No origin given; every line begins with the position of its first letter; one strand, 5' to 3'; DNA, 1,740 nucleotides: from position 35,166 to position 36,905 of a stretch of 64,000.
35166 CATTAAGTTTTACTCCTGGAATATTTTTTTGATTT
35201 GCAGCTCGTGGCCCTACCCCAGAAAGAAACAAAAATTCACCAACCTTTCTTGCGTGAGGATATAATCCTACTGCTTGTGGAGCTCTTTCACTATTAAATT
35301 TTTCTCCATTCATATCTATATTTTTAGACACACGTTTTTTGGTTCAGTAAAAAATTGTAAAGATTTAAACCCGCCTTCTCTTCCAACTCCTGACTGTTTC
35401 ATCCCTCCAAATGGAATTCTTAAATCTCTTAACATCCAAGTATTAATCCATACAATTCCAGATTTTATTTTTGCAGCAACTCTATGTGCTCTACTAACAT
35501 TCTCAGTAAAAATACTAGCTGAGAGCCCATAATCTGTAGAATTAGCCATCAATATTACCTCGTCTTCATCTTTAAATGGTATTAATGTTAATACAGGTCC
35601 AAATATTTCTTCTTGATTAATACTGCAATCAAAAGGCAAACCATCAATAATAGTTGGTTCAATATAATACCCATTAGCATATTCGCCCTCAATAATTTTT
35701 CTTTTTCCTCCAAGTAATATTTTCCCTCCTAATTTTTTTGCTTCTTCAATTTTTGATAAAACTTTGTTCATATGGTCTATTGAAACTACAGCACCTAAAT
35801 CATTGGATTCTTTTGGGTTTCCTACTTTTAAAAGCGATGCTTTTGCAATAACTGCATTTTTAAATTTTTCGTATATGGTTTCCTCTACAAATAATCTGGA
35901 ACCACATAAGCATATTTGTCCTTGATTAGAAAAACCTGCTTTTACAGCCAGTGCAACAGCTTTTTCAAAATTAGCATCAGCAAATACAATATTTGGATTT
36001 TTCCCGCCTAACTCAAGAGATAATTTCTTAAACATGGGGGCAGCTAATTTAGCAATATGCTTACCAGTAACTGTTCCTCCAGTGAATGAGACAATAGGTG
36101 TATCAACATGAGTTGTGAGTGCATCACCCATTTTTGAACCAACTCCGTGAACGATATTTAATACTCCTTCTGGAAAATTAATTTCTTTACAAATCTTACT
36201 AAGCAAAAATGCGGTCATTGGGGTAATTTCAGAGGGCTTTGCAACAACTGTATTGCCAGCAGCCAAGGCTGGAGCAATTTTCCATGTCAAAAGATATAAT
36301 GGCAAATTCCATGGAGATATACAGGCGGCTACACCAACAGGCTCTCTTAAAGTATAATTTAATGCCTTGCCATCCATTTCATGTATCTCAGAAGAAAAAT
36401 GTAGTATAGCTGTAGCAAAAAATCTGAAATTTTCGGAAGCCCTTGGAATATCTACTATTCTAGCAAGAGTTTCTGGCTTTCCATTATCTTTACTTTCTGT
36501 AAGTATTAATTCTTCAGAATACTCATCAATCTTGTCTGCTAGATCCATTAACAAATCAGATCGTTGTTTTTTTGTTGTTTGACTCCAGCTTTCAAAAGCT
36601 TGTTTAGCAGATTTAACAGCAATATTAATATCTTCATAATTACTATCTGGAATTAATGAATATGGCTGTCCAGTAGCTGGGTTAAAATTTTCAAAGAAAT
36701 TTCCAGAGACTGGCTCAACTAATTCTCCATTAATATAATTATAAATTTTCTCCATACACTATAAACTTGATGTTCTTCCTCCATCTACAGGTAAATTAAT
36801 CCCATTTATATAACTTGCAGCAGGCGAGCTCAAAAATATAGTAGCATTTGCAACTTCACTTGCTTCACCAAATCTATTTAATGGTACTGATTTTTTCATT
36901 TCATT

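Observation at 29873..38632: Nine-gene kynurenine operon encoding an animal-type tryptophan-to-2-aminomuconate (probably 2-oxoadipate) route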

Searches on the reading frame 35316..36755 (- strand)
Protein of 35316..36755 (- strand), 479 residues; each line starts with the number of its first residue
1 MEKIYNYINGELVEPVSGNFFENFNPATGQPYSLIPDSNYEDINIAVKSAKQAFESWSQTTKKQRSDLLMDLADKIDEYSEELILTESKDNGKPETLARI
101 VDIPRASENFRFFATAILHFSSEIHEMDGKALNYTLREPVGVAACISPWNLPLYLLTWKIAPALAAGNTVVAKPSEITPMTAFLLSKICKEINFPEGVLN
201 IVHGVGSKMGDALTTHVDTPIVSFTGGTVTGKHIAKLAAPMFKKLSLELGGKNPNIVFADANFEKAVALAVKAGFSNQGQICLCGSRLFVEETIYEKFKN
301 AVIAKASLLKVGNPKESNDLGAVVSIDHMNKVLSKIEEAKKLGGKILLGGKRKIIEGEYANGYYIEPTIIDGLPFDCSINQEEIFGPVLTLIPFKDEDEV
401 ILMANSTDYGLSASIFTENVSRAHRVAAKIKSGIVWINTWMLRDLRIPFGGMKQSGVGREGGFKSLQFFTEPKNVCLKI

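Call 3: search_protein_families(library=pfam, proteins=[window:35316-36755:-])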
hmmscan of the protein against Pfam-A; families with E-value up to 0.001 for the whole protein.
window:35316-36755:- (479 aa): 1 family
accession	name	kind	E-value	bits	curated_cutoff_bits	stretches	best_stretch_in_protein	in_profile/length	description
PF00171.27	Aldedh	-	4.5e-165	550.1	23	1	19-475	7-461/461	Aldehyde dehydrogenase family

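Call 4: search_protein_families(library=ncbifam, proteins=[window:35316-36755:-])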
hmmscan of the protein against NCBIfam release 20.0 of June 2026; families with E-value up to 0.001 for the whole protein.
window:35316-36755:- (479 aa): 43 families (the best 25 are shown)
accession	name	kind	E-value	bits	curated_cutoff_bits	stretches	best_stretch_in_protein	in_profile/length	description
TIGR03216.1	OH_muco_semi_DH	equivalog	4e-163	543.5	693.25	1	5-479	2-481/481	2-hydroxymuconic semialdehyde dehydrogenase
TIGR02299.1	HpaE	equivalog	1e-155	519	638.35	1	5-478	2-477/488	5-carboxymethyl-2-hydroxymuconate semialdehyde dehydrogenase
TIGR01804.1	BADH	equivalog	7.9e-142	473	668.6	1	7-472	1-466/467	betaine-aldehyde dehydrogenase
NF009725.0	PRK13252.1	equivalog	8.4e-142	473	593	1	3-477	6-479/488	betaine-aldehyde dehydrogenase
NF010000.0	PRK13473.1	subfamily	5.6e-140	467.1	615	1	6-478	5-473/475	aminobutyraldehyde dehydrogenase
NF050026.1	AcaldDHExaC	equivalog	6.1e-133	444.1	900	1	3-475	15-491/503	acetaldehyde dehydrogenase ExaC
NF045736.1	PaDhStyDRhodo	equivalog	1e-126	423.3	800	1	7-477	6-477/479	phenylacetaldehyde dehydrogenase StyD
NF045735.1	PaDhStyDPseudo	equivalog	3.7e-120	401.9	850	1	7-477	6-481/483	phenylacetaldehyde dehydrogenase StyD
TIGR03374.1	ABALDH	equivalog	1.3e-117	393.6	909.3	1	7-471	5-465/472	aminobutyraldehyde dehydrogenase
NF042993.1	AlphKGSA_gudD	equivalog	4.3e-117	391.8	770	1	3-478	3-481/481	alpha-ketoglutaric semialdehyde dehydrogenase GucD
NF007352.0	PRK09847.1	equivalog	1.4e-115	386.7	850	1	7-476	23-490/495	aldehyde dehydrogenase PuuC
NF052305.1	DioxValDhHalo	equivalog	3.2e-113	379.2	750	1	3-475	4-479/483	2,5-dioxovalerate dehydrogenase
TIGR01780.1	SSADH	subfamily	4.4e-110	368.7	646.35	1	25-471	3-446/448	succinate-semialdehyde dehydrogenase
NF040648.1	lactal_redase_Meth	equivalog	4.1e-109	365.7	650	1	8-475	3-460/463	lactaldehyde dehydrogenase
NF006916.0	PRK09407.1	equivalog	4.5e-107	358.8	521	1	20-476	35-491/526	succinic semialdehyde dehydrogenase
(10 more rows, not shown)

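Call 9: search_solved_structures(query=window:35316-36755:-, max_evalue=1e-100)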
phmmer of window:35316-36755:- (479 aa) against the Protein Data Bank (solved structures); distinct sequences matched with E-value up to 1e-100: 70 (the best 60 are shown).
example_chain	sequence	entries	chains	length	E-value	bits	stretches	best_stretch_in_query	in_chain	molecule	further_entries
7bzv_A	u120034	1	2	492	1.5e-126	425.8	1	2-479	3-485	2-aminomuconic 6-semialdehyde dehydrogenase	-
4u3w_A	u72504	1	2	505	1.3e-124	419.3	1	4-479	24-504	2-aminomuconate 6-semialdehyde dehydrogenase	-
4npi_A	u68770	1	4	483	1.2e-123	416.1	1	4-479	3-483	2-aminomuconate 6-semialdehyde dehydrogenase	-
4i1w_A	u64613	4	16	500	1.2e-123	416.1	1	3-479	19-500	2-aminomuconate 6-semialdehyde dehydrogenase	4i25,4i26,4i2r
5kj5_A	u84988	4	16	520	7.2e-123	413.6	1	3-479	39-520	2-aminomuconate 6-semialdehyde dehydrogenase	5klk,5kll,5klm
4oe2_A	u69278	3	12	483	8.5e-123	413.4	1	4-479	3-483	2-aminomuconate 6-semialdehyde dehydrogenase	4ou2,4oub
5kln_A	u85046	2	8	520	1.9e-122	412.3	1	3-479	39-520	2-aminomuconate 6-semialdehyde dehydrogenase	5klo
5gtk_A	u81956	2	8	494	4.3e-120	404.5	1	2-478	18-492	Betaine-aldehyde dehydrogenase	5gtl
5gt6_A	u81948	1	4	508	4.8e-120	404.3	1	2-478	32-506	Betaine-aldehyde dehydrogenase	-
4qf6_A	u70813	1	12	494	2.1e-119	402.2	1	2-478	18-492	Aldehyde dehydrogenase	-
4go4_A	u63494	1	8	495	2.3e-119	402.1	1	7-477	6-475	Putative gamma-hydroxymuconic semialdehyde dehydrogenase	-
4go3_A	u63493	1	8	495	2.3e-119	402.1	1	7-477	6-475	Putative gamma-hydroxymuconic semialdehyde dehydrogenase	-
4qet_A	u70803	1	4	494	4e-119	401.3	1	2-478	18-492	Aldehyde dehydrogenase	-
4o6r_A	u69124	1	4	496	1.6e-115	389.4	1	7-477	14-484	Aldehyde Dehydrogenase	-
2d4e_A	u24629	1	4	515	8.6e-115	387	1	6-477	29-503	5-carboxymethyl-2-hydroxymuconate semialdehyde dehydrogenase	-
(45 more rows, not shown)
